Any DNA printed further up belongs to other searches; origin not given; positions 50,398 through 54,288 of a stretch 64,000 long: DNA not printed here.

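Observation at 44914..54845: Rearranged SOS mutagenesis cassette with two near-identical LexA-like boxes and an intercalated SNF2 helicase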

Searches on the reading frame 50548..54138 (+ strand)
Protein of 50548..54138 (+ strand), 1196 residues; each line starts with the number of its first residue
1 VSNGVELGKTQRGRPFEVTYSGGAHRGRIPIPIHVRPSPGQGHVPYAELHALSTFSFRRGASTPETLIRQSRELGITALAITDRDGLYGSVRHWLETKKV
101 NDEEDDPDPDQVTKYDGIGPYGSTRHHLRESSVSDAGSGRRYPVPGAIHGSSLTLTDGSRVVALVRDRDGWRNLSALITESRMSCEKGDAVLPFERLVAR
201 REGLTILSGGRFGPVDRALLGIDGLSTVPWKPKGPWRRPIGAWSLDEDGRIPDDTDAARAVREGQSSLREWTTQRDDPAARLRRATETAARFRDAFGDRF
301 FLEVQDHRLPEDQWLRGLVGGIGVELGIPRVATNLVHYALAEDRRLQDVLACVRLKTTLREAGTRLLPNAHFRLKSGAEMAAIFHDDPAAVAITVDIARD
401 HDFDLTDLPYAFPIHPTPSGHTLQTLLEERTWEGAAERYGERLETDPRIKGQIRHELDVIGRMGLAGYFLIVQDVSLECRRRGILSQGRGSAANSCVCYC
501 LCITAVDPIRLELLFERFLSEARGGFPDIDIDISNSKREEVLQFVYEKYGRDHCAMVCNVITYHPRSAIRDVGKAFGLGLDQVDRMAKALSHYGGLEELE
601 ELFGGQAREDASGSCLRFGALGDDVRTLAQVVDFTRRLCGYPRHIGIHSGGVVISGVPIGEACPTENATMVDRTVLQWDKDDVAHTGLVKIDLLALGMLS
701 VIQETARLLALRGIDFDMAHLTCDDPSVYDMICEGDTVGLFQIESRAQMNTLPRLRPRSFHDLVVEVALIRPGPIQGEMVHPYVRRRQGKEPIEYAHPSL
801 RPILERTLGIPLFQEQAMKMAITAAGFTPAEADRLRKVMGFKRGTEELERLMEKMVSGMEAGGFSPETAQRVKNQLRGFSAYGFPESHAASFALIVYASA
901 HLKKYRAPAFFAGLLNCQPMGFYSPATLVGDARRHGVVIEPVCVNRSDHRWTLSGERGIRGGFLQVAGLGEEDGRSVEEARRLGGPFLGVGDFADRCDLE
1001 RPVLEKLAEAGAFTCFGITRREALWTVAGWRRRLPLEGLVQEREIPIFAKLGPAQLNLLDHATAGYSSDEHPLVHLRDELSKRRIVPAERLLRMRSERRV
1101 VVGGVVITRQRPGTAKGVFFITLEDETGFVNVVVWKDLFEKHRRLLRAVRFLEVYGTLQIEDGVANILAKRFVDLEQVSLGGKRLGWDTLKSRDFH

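Call 4: search_protein_families(library=pfam, proteins=[window:50548-54138:+])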
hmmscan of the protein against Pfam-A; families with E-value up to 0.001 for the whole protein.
window:50548-54138:+ (1196 aa): 5 families
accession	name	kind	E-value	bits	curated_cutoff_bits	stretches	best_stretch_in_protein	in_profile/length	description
PF07733.18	DNA_pol3_alpha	-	7.7e-76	255.6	23.9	1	427-695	3-260/260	Bacterial DNA polymerase III alpha NTPase domain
PF17657.6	DNA_pol3_finger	-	4.1e-55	186.1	22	1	698-861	1-164/166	Bacterial DNA polymerase III alpha subunit finger domain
PF14579.12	HHH_6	-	7.4e-20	71.4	25.6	1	936-1023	1-90/90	Helix-hairpin-helix motif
PF02811.25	PHP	-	4.2e-13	50.4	26.4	1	48-307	1-164/164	PHP domain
PF01336.31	tRNA_anti-codon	-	4.1e-10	39.9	27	1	1100-1172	1-72/75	OB-fold nucleic acid binding domain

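Call 8: search_protein_families(library=ncbifam, proteins=[window:50548-54138:+])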
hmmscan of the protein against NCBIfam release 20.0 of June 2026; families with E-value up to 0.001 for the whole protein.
window:50548-54138:+ (1196 aa): 13 families
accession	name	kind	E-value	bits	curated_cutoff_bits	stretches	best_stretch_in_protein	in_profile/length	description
NF004225.0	PRK05672.1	subfamily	0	1181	939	1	44-1196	4-1047/1047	error-prone DNA polymerase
NF004226.0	PRK05673.1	equivalog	5.4e-200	667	1002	2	46-1024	6-892/1146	DNA polymerase III subunit alpha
TIGR00594.1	polc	superfamily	1.6e-181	605.9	434.35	1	281-1026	147-891/1022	DNA polymerase III subunit alpha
NF005298.0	PRK06826.1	equivalog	1.8e-174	582.3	1260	3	282-1026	153-892/1151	DNA polymerase III subunit alpha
NF005377.0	PRK06920.1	equivalog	3.3e-131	439.1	1806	1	282-1179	140-1027/1108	DNA polymerase III subunit alpha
NF005617.0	PRK07374.1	equivalog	5.2e-125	418.7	1653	1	281-1017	154-894/1170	DNA polymerase III subunit alpha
NF005582.0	PRK07279.1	equivalog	3.7e-102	343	1279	1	331-1170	151-959/1033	DNA polymerase III subunit alpha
NF005516.0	PRK07135.1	equivalog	4.7e-102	342.8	1084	1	426-1018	231-814/974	DNA polymerase III DnaE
NF004550.0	PRK05898.1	equivalog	1.9e-100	337.5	1182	1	331-1020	138-813/971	DNA polymerase III subunit alpha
NF007079.0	PRK09532.1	equivalog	4.3e-98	329.6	1525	1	281-884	152-776/876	DNA polymerase III subunit alpha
NF001688.0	PRK00448.1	equivalog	1.9e-18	65.5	873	1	322-509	726-913/1445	PolC-type DNA polymerase III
TIGR01405.1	polC_Gram_pos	equivalog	1.3e-13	49.6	1043.45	1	322-509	492-678/1211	DNA polymerase III subunit alpha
NF005616.0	PRK07373.1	equivalog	3.5e-13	48.9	646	1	882-1020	36-176/449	DNA polymerase III subunit alpha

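Call 42: find_homologous_proteins(query=window:50566-54138:+, max_evalue=1e-100)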
Query window:50566-54138:+ (1190 aa): 6500 proteins with E <= 1e-100 among 8000 candidates; the best 120 are listed.
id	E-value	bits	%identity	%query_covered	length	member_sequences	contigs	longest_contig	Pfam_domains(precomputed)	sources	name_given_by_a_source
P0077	0.0e+0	2740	100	100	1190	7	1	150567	PF02811.27,PF14579.13,PF01336.32,PF17657.7,PF07733.19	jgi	-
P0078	0.0e+0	2368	88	97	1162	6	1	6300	PF02811.27,PF14579.13,PF01336.32,PF17657.7,PF07733.19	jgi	jgi:error-prone DNA polymerase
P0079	0.0e+0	2211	84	97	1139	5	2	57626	PF02811.27,PF14579.13,PF01336.32,PF17657.7,PF07733.19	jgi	jgi:error-prone DNA polymerase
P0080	0.0e+0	1742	68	97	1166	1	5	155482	PF02811.27,PF14579.13,PF17657.7,PF07733.19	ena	-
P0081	0.0e+0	1738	68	97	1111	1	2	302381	PF02811.27,PF14579.13,PF17657.7,PF07733.19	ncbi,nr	ncbi:MAG: DNA polymerase III subunit alpha [Proteobacteria bacterium]|nr:DNA polymerase III subunit 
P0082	0.0e+0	1705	66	97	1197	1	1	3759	PF02811.27,PF14579.13,PF17657.7,PF07733.19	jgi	-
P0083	0.0e+0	1694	66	97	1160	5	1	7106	PF02811.27,PF14579.13,PF01336.32,PF17657.7,PF07733.19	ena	-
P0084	0.0e+0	1676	66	97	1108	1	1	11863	PF02811.27,PF14579.13,PF17657.7,PF07733.19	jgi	jgi:error-prone DNA polymerase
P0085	0.0e+0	1670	66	97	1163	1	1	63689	PF02811.27,PF14579.13,PF01336.32,PF17657.7,PF07733.19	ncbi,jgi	jgi:error-prone DNA polymerase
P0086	0.0e+0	1661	65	97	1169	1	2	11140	PF02811.27,PF14579.13,PF01336.32,PF17657.7,PF07733.19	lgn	-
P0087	0.0e+0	1660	64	97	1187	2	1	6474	PF02811.27,PF14579.13,PF01336.32,PF17657.7,PF07733.19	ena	-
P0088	0.0e+0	1653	65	97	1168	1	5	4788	PF02811.27,PF14579.13,PF01336.32,PF17657.7,PF07733.19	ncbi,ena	-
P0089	0.0e+0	1647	66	97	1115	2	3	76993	PF02811.27,PF14579.13,PF01336.32,PF17657.7,PF07733.19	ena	-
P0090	0.0e+0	1643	63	97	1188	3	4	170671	PF02811.27,PF14579.13,PF01336.32,PF17657.7,PF07733.19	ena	-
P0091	0.0e+0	1642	63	97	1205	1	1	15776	PF02811.27,PF14579.13,PF01336.32,PF17657.7,PF07733.19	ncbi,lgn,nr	ncbi:MAG: error-prone DNA polymerase [Deltaproteobacteria bacterium]|nr:error-prone DNA polymerase [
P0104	0.0e+0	1513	60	97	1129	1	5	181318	PF02811.27,PF14579.13,PF01336.32,PF17657.7,PF07733.19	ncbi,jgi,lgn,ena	-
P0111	0.0e+0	1399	58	97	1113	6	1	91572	PF02811.27,PF14579.13,PF17657.7,PF07733.19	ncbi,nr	ncbi:MAG: error-prone DNA polymerase [Rickettsiales bacterium]|nr:error-prone DNA polymerase [Ricket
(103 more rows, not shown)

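Call 43: find_encoding_contigs(protein=P0081, flank=10000, max_places=1)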
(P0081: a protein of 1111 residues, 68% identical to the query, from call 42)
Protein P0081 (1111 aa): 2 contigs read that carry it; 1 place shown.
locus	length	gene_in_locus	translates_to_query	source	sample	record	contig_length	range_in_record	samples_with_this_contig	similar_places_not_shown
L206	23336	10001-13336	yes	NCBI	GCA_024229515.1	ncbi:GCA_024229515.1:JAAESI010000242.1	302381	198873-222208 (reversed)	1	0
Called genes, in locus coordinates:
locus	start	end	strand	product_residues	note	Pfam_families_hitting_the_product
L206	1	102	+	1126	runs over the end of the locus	PF00069:Pkinase, PF07714:PK_Tyr_Ser-Thr, PF07719:TPR_2 (faint), PF13191:AAA_16, PF13424:TPR_12 (weak), PF17874:TPR_MalT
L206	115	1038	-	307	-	PF00520:Ion_trans, PF08016:PKD_channel (faint)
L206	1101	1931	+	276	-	PF00106:adh_short, PF08659:KR (weak), PF13561:adh_short_C2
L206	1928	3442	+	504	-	-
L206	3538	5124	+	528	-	-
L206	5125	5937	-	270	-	PF12706:Lactamase_B_2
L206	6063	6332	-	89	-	PF01722:BolA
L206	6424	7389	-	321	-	PF13180:PDZ_2, PF17820:PDZ_6 (weak), PF08534:Redoxin (weak), PF00578:AhpC-TSA, PF00085:Thioredoxin, PF13905:Thioredoxin_8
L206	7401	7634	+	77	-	-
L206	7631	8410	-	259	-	PF01928:CYTH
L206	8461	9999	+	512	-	PF00817:IMS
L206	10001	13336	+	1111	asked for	PF02811:PHP, PF07733:DNA_pol3_alpha, PF17657:DNA_pol3_finger, PF14579:HHH_6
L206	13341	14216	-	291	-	-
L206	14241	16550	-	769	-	PF01510:Amidase_2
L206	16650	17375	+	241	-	PF00154:RecA_N, PF06745:ATPase (weak), PF27531:MT3502_N (weak)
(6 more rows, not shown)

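Call 44: find_encoding_contigs(protein=P0090, flank=10000, max_places=1)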
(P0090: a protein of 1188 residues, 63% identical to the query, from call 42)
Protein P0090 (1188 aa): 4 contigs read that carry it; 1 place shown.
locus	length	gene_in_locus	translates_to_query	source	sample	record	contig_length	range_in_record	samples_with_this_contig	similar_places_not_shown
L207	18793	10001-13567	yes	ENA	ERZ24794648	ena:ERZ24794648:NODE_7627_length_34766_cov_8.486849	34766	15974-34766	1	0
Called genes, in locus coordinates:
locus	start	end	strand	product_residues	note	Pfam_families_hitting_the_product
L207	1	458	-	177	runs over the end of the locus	-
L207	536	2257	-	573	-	PF02384:N6_Mtase, PF07669:Eco57I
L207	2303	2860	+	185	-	PF16267:DUF4920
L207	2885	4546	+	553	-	PF01268:FTHFS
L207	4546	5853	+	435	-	PF00413:Peptidase_M10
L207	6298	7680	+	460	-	-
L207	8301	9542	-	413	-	PF01548:DEDD_Tnp_IS110, PF02371:Transposase_20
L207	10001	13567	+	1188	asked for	PF02811:PHP, PF07733:DNA_pol3_alpha, PF17657:DNA_pol3_finger, PF14579:HHH_6, PF01336:tRNA_anti-codon (weak)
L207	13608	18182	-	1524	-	PF01839:FG-GAP (weak), PF13517:FG-GAP_3 (weak), PF01839:FG-GAP (weak), PF13517:FG-GAP_3 (weak), PF01839:FG-GAP (weak), PF11617:Cu-binding_MopE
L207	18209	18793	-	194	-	?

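Call 45: find_encoding_contigs(protein=P0104, flank=10000, max_places=1)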
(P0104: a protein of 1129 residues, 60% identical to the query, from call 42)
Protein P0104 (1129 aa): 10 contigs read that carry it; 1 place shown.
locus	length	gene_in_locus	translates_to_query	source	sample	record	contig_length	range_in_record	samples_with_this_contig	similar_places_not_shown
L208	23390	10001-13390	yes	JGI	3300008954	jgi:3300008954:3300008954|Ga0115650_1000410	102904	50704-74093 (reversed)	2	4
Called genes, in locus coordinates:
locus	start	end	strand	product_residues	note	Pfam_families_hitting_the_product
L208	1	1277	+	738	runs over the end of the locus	PF00069:Pkinase, PF07714:PK_Tyr_Ser-Thr, PF13191:AAA_16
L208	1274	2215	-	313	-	PF00520:Ion_trans, PF08016:PKD_channel (faint)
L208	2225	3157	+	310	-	PF00106:adh_short, PF08659:KR (weak), PF13561:adh_short_C2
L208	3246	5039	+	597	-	-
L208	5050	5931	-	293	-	PF12706:Lactamase_B_2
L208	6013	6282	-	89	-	PF01722:BolA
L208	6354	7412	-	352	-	PF00595:PDZ (weak), PF13180:PDZ_2, PF17820:PDZ_6, PF00578:AhpC-TSA, PF08534:Redoxin, PF00085:Thioredoxin, PF13098:Thioredoxin_2 (weak), PF13905:Thioredoxin_8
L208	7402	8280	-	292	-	PF01928:CYTH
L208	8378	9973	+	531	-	PF00817:IMS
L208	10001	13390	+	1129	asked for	PF02811:PHP, PF07733:DNA_pol3_alpha, PF17657:DNA_pol3_finger, PF14579:HHH_6, PF01336:tRNA_anti-codon (weak)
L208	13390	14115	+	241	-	PF00154:RecA_N, PF27531:MT3502_N (weak)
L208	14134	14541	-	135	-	-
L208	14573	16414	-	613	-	PF00012:HSP70, PF06723:MreB_Mbl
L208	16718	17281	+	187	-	-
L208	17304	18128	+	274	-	PF00158:Sigma54_activat (faint), PF00004:AAA, PF07724:AAA_2 (weak), PF07728:AAA_5, PF13401:AAA_22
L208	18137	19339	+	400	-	PF05762:VWA_CoxE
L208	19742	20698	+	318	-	PF13793:Pribosyltran_N, PF00156:Pribosyltran, PF14572:Pribosyl_synth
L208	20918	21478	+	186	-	-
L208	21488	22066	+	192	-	PF01195:Pept_tRNA_hydro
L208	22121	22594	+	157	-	PF01250:Ribosomal_S6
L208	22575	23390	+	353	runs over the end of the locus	PF09991:DUF2232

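Call 46: find_encoding_contigs(protein=P0111, flank=10000, max_places=1)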
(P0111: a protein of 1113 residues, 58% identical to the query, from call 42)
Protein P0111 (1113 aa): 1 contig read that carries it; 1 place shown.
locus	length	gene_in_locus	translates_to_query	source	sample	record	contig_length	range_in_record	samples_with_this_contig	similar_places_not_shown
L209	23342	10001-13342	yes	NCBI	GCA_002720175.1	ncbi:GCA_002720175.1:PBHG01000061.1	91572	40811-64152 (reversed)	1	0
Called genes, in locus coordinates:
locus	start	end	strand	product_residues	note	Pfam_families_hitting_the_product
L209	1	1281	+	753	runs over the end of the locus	PF00069:Pkinase, PF07714:PK_Tyr_Ser-Thr, PF13191:AAA_16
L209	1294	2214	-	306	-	PF08016:PKD_channel (faint), PF00520:Ion_trans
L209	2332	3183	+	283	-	PF00106:adh_short, PF08659:KR (weak), PF23441:SDR (weak), PF13561:adh_short_C2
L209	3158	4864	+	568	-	-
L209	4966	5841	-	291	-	PF00753:Lactamase_B (weak), PF12706:Lactamase_B_2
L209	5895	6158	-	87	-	PF01722:BolA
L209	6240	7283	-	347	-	PF00595:PDZ (weak), PF13180:PDZ_2, PF17820:PDZ_6, PF00578:AhpC-TSA, PF08534:Redoxin, PF13098:Thioredoxin_2 (weak), PF00085:Thioredoxin, PF13905:Thioredoxin_8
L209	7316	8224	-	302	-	PF01928:CYTH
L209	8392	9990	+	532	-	PF00817:IMS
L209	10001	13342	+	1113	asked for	PF02811:PHP, PF07733:DNA_pol3_alpha, PF17657:DNA_pol3_finger, PF14579:HHH_6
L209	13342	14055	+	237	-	PF06745:ATPase (weak), PF27531:MT3502_N (weak)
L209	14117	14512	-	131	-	-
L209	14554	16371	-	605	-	PF00012:HSP70, PF06723:MreB_Mbl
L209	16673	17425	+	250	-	PF11617:Cu-binding_MopE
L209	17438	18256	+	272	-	PF13191:AAA_16 (faint), PF00004:AAA, PF07724:AAA_2 (weak), PF07728:AAA_5, PF13401:AAA_22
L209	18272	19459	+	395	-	PF05762:VWA_CoxE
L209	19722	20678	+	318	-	PF13793:Pribosyltran_N, PF00156:Pribosyltran, PF14572:Pribosyl_synth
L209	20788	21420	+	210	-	PF01386:Ribosomal_L25p, PF14693:Ribosomal_TL5_C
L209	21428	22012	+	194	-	PF01195:Pept_tRNA_hydro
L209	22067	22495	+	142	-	PF01250:Ribosomal_S6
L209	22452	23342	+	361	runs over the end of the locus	PF09991:DUF2232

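Call 84: find_encoding_contigs(protein=P0079, flank=10000, max_places=2)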
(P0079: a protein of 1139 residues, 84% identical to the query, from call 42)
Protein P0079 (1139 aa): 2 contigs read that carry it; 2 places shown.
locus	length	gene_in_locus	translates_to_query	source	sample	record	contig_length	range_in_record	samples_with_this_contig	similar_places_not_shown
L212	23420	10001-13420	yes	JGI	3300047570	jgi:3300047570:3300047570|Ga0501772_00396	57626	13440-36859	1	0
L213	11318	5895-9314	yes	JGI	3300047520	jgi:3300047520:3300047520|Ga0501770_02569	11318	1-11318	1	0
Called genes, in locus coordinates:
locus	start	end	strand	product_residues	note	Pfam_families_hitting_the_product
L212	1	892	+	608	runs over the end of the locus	-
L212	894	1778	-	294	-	PF12706:Lactamase_B_2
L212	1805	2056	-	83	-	PF01722:BolA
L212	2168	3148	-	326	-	-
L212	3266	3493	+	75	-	-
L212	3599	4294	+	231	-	PF01625:PMSR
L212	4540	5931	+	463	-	-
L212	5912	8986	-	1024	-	PF00176:SNF2-rel_dom, PF00271:Helicase_C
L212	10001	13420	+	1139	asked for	PF02811:PHP, PF07733:DNA_pol3_alpha, PF17657:DNA_pol3_finger, PF14579:HHH_6, PF01336:tRNA_anti-codon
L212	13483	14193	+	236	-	PF00154:RecA_N, PF06745:ATPase (weak)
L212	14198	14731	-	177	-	-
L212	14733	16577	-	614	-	PF00012:HSP70, PF06723:MreB_Mbl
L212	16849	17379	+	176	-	-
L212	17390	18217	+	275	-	PF13191:AAA_16 (faint), PF00004:AAA, PF07724:AAA_2 (weak), PF07728:AAA_5, PF13401:AAA_22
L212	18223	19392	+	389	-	PF05762:VWA_CoxE (weak)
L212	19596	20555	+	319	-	PF13793:Pribosyltran_N, PF00156:Pribosyltran, PF14572:Pribosyl_synth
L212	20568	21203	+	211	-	PF01386:Ribosomal_L25p, PF14693:Ribosomal_TL5_C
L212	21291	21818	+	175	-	PF01195:Pept_tRNA_hydro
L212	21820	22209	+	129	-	PF01250:Ribosomal_S6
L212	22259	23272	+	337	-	PF09991:DUF2232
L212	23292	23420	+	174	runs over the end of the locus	PF01281:Ribosomal_L9_N, PF03948:Ribosomal_L9_C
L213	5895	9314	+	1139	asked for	PF02811:PHP, PF07733:DNA_pol3_alpha, PF17657:DNA_pol3_finger, PF14579:HHH_6, PF01336:tRNA_anti-codon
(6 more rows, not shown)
